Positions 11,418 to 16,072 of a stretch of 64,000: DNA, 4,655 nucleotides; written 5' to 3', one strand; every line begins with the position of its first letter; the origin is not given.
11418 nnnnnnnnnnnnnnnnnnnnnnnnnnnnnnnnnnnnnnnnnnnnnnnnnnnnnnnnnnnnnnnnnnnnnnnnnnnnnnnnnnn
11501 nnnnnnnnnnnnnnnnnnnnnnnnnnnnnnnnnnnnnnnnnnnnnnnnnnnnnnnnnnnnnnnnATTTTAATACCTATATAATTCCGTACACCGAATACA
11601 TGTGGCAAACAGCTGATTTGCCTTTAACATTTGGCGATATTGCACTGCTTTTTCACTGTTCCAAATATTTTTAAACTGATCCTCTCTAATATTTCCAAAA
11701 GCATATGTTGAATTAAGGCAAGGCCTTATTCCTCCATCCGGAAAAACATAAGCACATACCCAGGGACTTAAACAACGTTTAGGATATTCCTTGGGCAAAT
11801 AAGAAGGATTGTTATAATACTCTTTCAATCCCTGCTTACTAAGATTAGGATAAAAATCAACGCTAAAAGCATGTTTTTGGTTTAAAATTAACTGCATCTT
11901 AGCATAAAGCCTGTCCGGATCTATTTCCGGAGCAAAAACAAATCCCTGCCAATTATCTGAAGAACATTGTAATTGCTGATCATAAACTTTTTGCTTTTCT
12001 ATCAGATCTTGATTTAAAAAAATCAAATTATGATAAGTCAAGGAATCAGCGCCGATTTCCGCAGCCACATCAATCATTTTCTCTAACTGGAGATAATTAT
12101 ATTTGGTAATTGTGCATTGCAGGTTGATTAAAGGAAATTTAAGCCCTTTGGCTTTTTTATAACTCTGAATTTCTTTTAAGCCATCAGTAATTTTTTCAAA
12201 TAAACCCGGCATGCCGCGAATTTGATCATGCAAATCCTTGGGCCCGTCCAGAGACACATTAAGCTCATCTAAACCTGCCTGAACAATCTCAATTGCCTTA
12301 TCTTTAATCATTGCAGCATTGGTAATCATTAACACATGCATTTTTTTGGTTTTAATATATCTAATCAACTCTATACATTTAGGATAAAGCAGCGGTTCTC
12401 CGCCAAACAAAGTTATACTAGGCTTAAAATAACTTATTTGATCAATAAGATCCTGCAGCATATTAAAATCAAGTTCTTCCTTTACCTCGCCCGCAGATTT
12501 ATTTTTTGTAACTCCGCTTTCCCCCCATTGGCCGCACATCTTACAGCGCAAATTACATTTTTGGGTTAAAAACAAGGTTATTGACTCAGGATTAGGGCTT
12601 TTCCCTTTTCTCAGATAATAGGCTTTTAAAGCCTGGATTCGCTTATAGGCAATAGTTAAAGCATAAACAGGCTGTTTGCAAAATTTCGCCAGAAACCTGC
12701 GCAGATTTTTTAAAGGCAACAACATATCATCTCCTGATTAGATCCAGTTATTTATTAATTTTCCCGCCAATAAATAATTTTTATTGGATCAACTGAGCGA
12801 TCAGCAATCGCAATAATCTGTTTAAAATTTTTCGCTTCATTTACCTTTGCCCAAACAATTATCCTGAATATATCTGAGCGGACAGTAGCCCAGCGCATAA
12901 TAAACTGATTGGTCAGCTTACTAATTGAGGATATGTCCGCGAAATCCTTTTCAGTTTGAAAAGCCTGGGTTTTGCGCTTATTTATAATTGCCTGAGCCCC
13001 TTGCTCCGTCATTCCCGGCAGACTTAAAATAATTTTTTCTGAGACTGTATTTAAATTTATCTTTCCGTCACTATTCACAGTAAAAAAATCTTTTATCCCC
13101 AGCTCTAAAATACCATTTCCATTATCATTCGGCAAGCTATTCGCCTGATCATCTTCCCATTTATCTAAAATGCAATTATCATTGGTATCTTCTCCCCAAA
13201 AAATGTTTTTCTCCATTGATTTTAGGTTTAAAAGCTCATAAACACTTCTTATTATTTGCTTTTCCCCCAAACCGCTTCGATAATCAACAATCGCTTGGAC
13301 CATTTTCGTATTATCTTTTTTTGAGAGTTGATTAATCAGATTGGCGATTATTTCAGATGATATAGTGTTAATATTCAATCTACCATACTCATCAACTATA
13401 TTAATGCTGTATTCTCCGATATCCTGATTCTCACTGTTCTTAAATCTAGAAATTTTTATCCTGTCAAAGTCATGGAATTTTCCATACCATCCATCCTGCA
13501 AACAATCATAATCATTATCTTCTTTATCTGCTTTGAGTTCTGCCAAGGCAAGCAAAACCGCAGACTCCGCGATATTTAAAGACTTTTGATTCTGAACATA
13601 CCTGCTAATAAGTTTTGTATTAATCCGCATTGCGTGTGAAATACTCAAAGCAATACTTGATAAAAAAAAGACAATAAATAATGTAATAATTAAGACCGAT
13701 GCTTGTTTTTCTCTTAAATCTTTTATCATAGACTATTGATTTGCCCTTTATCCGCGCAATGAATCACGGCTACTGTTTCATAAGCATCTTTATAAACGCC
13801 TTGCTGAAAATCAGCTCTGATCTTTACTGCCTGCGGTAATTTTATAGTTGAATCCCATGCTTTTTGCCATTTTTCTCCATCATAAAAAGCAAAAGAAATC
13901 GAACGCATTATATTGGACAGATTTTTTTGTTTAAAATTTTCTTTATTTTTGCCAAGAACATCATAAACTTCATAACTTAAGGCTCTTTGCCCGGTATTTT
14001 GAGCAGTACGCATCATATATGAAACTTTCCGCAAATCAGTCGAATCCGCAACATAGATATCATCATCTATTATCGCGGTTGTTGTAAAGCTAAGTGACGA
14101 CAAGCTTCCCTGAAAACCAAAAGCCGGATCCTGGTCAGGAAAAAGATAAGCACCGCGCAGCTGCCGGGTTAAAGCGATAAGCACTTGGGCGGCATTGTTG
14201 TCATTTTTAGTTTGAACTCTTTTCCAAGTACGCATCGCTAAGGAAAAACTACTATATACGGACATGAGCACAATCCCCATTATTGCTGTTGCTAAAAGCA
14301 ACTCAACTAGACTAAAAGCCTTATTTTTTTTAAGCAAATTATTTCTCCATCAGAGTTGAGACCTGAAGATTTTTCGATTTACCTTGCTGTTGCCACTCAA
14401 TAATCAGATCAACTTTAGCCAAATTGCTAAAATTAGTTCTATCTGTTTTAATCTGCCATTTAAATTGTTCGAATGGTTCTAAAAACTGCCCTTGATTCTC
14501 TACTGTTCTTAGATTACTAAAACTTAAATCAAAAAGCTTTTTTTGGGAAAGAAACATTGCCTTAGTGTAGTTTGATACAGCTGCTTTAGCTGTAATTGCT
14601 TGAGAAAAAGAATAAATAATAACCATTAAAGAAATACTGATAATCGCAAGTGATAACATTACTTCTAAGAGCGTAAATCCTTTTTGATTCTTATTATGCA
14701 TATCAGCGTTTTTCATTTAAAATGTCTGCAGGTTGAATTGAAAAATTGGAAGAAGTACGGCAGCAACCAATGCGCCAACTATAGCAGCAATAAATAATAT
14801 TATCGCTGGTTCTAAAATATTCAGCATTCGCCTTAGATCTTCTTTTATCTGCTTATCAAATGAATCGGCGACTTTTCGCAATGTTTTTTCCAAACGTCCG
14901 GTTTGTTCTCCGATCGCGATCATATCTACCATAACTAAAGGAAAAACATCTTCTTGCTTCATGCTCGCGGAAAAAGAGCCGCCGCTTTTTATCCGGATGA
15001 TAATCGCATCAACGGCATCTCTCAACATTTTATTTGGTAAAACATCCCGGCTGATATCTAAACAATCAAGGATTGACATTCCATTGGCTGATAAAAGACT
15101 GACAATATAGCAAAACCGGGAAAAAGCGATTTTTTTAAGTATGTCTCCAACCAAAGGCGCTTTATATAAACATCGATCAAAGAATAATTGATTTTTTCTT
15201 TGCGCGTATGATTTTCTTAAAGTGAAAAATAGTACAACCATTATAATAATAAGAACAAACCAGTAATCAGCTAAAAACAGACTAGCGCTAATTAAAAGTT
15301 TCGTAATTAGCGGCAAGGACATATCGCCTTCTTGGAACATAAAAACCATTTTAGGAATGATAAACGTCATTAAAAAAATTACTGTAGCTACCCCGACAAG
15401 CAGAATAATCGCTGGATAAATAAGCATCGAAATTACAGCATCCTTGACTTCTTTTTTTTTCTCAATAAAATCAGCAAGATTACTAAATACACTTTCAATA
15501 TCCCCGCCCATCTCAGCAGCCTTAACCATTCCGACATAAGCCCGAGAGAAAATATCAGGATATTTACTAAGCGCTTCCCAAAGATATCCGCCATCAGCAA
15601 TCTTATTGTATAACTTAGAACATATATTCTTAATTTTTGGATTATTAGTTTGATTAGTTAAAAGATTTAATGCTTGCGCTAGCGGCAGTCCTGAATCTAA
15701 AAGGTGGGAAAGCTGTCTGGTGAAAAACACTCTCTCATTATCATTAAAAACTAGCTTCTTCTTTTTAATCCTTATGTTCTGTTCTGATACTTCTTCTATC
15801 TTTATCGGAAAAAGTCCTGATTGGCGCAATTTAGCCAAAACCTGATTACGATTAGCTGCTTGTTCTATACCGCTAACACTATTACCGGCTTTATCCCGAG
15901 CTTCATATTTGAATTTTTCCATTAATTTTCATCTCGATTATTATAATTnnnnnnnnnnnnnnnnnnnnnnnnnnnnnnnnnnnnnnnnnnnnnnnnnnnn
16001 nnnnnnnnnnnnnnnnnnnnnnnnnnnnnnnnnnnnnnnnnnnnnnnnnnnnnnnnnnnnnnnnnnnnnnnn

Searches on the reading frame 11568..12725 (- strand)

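Call 8: search_protein_families(library=pfam, proteins=[window:11568-12725:-], max_evalue=0.001)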
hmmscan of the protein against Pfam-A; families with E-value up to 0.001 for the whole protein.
window:11568-12725:- (385 aa): 3 families
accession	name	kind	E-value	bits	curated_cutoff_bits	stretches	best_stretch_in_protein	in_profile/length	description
PF04055.27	Radical_SAM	-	1.2e-19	71.5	29.5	1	53-189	3-139/166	Radical SAM superfamily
PF13186.11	SPASM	-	6e-13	49.3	21.5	1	318-380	1-67/67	Iron-sulfur cluster-binding domain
PF13353.11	Fer4_12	-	3.8e-08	34.1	22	1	51-164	10-118/137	4Fe-4S single cluster domain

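Call 78: search_protein_families(library=ncbifam, proteins=[window:11568-12725:-], max_evalue=0.001)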
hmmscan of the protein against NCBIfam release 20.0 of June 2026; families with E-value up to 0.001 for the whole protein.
window:11568-12725:- (385 aa): 81 families (the best 25 are shown)
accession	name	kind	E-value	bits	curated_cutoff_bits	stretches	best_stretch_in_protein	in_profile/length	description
TIGR04317.1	W_rSAM_matur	equivalog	1.1e-37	130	380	2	48-252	5-201/349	tungsten cofactor oxidoreductase radical SAM maturase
TIGR04545.1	rSAM_ahbD_hemeb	equivalog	5.1e-31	108.4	500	1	52-380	5-309/339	heme b synthase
NF033640.1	N_Twi_rSAM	subfamily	2.7e-30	105.8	170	2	39-235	101-310/398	twitch domain-containing radical SAM protein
TIGR04054.1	rSAM_NirJ1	equivalog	2.6e-27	95.4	650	1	39-366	31-338/387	putative heme d1 biosynthesis radical SAM protein NirJ1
TIGR04055.1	rSAM_NirJ2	equivalog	2.4e-26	93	500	2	53-232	6-170/326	putative heme d1 biosynthesis radical SAM protein NirJ2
TIGR04347.1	pseudo_SAM_Halo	equivalog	1.1e-24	87.4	525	1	52-239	43-217/390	TIGR04347 family pseudo-SAM/SPASM protein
TIGR04546.1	rSAM_ahbC_deAc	equivalog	2.9e-24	85.6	650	1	49-236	41-215/390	12,18-didecarboxysiroheme deacetylase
TIGR04051.1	rSAM_NirJ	equivalog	9e-23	80.8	515.45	1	53-234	8-176/354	heme d1 biosynthesis radical SAM protein NirJ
TIGR03961.1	rSAM_PTO1314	hypoth_equivalog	1.2e-22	80.6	306.05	1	54-225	30-182/332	PTO1314 family radical SAM protein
TIGR04251.1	SCM_rSAM_ScmF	equivalog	4.4e-22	78.9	400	1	48-233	5-181/353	SynChlorMet cassette radical SAM/SPASM protein ScmF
TIGR04133.1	rSAM_w_lipo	hypoth_equivalog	9.7e-22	77.4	425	1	53-227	30-195/350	TIGR04133 family radical SAM/SPASM protein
TIGR04053.2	TIGR04053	equivalog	1.4e-20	73.9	395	1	49-379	10-335/366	TIGR04053 family radical SAM/SPASM domain-containing protein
NF047865.1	rSAM_PapB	equivalog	8.8e-19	67.9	340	1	47-225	3-179/330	PapB family radical SAM/SPASM ranthipeptide maturase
NF050035.1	rSAM_WgK_link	exception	1.4e-18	67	650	1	43-196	5-153/367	radical SAM/SPASM peptide maturase WgkB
TIGR02666.1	moaA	equivalog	4e-18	65.5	284.05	1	51-223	14-182/336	GTP 3',8-cyclase MoaA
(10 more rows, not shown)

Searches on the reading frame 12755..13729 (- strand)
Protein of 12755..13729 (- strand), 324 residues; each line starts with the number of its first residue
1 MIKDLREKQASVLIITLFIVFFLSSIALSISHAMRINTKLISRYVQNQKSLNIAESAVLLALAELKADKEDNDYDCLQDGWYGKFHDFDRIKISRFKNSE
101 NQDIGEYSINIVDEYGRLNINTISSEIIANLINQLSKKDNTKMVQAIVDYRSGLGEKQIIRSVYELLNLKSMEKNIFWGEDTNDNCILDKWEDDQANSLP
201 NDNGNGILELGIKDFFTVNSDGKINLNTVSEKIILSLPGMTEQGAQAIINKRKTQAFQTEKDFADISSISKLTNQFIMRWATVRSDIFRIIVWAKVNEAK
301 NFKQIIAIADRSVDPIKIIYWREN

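Call 8: search_protein_families(library=pfam, proteins=[window:12755-13729:-], max_evalue=0.001)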
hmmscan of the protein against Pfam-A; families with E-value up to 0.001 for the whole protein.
window:12755-13729:- (324 aa): 2 families
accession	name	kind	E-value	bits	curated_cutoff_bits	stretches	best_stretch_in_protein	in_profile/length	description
PF12836.13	HHH_3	-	6.1e-11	42.7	27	1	222-273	4-56/65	Helix-hairpin-helix motif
PF03934.19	T2SSK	-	4.8e-10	40.1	24.2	1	224-273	1-51/63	Type II secretion system (T2SS), protein K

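Call 29: search_protein_families(library=ncbifam, proteins=[window:12755-13729:-], max_evalue=0.001)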
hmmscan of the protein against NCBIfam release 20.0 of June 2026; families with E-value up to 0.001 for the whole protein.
window:12755-13729:- (324 aa): 3 families
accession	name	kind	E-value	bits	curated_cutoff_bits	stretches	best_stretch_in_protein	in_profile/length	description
NF037980.1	T2SS_GspK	equivalog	2.5e-22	79.8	130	2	13-149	6-146/307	type II secretion system minor pseudopilin GspK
TIGR00426.1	TIGR00426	subfamily_domain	1.7e-06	28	53.1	0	115-164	5-50/69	competence protein ComEA helix-hairpin-helix repeat region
TIGR01259.1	comE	subfamily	0.00022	21.2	152.35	0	221-272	57-109/120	comEA protein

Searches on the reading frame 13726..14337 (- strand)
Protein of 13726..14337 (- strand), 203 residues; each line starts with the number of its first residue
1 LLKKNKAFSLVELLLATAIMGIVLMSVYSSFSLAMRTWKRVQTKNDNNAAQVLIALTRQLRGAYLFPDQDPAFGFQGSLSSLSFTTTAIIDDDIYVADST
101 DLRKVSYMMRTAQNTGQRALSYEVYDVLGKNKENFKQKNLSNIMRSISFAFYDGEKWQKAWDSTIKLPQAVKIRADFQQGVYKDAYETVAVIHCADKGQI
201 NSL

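Call 8: search_protein_families(library=pfam, proteins=[window:13726-14337:-], max_evalue=0.001)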
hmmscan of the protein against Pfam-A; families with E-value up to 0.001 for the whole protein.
window:13726-14337:- (203 aa): 2 families
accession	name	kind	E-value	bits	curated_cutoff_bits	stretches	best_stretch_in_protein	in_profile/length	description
PF11612.13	T2SSJ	-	3.6e-09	37.5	28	1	57-178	10-131/140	Type II secretion system (T2SS), protein J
PF07963.17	N_methyl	-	5.5e-07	29.3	21.2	1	3-28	2-27/27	Prokaryotic N-terminal methylation motif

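Call 29: search_protein_families(library=ncbifam, proteins=[window:13726-14337:-], max_evalue=0.001)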
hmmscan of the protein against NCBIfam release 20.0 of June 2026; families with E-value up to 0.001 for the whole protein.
window:13726-14337:- (203 aa): 4 families
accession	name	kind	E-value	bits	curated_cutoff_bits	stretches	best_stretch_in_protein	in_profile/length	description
TIGR01711.1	gspJ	equivalog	4.7e-08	33.1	64.85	1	101-178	108-180/192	type II secretion system minor pseudopilin GspJ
TIGR02599.1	TIGR02599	subfamily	5.1e-05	22.7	256.5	1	7-65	1-61/361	Verru_Chthon cassette protein C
TIGR02532.1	IV_pilin_GFxxxE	domain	7e-05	22.5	16.3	1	6-27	2-23/24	prepilin-type N-terminal cleavage/methylation domain-containing protein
NF041013.1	T4P_ComGE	equivalog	0.00013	22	49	1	3-51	1-47/83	competence type IV pilus minor pilin ComGE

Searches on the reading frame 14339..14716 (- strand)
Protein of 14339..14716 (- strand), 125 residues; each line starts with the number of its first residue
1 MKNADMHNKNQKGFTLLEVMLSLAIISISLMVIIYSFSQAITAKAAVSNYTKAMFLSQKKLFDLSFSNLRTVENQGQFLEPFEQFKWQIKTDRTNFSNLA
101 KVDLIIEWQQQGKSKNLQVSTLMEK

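Call 8: search_protein_families(library=pfam, proteins=[window:14339-14716:-], max_evalue=0.001)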
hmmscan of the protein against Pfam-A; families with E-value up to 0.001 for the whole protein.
window:14339-14716:- (125 aa): 1 family
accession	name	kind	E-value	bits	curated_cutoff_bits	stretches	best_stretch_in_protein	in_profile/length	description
PF07963.17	N_methyl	-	1.9e-09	37.1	21.2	1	8-33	1-26/27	Prokaryotic N-terminal methylation motif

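Call 29: search_protein_families(library=ncbifam, proteins=[window:14339-14716:-], max_evalue=0.001)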
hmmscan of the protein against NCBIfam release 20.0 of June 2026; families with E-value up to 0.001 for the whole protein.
window:14339-14716:- (125 aa): 11 families
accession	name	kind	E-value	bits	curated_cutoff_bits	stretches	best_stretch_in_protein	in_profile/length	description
TIGR01707.1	gspI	equivalog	1.3e-09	38.5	44.35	1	13-109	1-99/101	type II secretion system minor pseudopilin GspI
NF047828.1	T3SSXpsI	equivalog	9e-08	32.2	150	1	11-122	1-124/132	type II secretion system protein XpsI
TIGR02532.1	IV_pilin_GFxxxE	domain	3.8e-07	29.7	16.3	1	11-33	1-23/24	prepilin-type N-terminal cleavage/methylation domain-containing protein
NF041013.1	T4P_ComGE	equivalog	1.5e-06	28.2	49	1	9-55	1-47/83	competence type IV pilus minor pilin ComGE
NF007862.0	PRK10574.1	equivalog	8e-06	26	138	1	9-55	2-47/145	prepilin peptidase-dependent pilin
NF041002.1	pilin_ComGF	equivalog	1.4e-05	25.3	80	1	11-52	1-42/139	competence type IV pilus minor pilin ComGF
TIGR01708.2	typeII_sec_gspH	equivalog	1.5e-05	25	80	1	11-42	1-32/169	type II secretion system minor pseudopilin GspH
NF040999.1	pilin_ComGC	equivalog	2.3e-05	24.5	75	1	11-68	1-59/84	competence type IV pilus major pilin ComGC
NF041775.1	typeIV_PilA_Myxo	equivalog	0.00014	21.9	400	1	7-63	6-64/214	type IV pilin protein PilA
NF007848.0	PRK10557.1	equivalog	0.00024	20.5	120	1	6-33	5-32/192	prepilin peptidase-dependent protein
NF007800.0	PRK10506.1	equivalog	0.00055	19.8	158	0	7-39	4-36/163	prepilin peptidase-dependent protein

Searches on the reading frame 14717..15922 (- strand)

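Call 8: search_protein_families(library=pfam, proteins=[window:14717-15922:-], max_evalue=0.001)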
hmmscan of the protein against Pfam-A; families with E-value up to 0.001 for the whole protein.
window:14717-15922:- (401 aa): 1 family
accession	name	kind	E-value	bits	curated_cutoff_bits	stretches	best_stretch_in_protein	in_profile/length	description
PF00482.28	T2SSF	-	2e-58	196.3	25.2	2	67-190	1-125/125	Type II secretion system (T2SS), protein F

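Call 29: search_protein_families(library=ncbifam, proteins=[window:14717-15922:-], max_evalue=0.001)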
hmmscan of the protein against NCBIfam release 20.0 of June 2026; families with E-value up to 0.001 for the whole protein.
window:14717-15922:- (401 aa): 6 families
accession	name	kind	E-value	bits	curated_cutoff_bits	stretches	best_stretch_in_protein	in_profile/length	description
TIGR02120.1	GspF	equivalog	3.4e-112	375.6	424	1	4-397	1-398/401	type II secretion system inner membrane protein GspF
NF047826.1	T3SSXpsF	equivalog_domain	1.3e-84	284.4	650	1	1-396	1-400/405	type II secretion system protein XpsF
NF052606.1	T4PiliAsmPilCMyx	equivalog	3.9e-81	273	700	1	3-396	21-414/419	type IV pilus assembly protein PilC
NF052607.1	T4PiliAsmPilCThrm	equivalog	1.3e-80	271.5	700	1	1-395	1-399/406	type IV pilus assembly protein PilC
NF007861.0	PRK10573.1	equivalog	7.3e-72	242.6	401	1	4-396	7-394/401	protein transport protein HofC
NF041012.2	T4P_ComGB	equivalog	5.4e-52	177.2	240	2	64-395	3-329/332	competence type IV pilus assembly protein ComGB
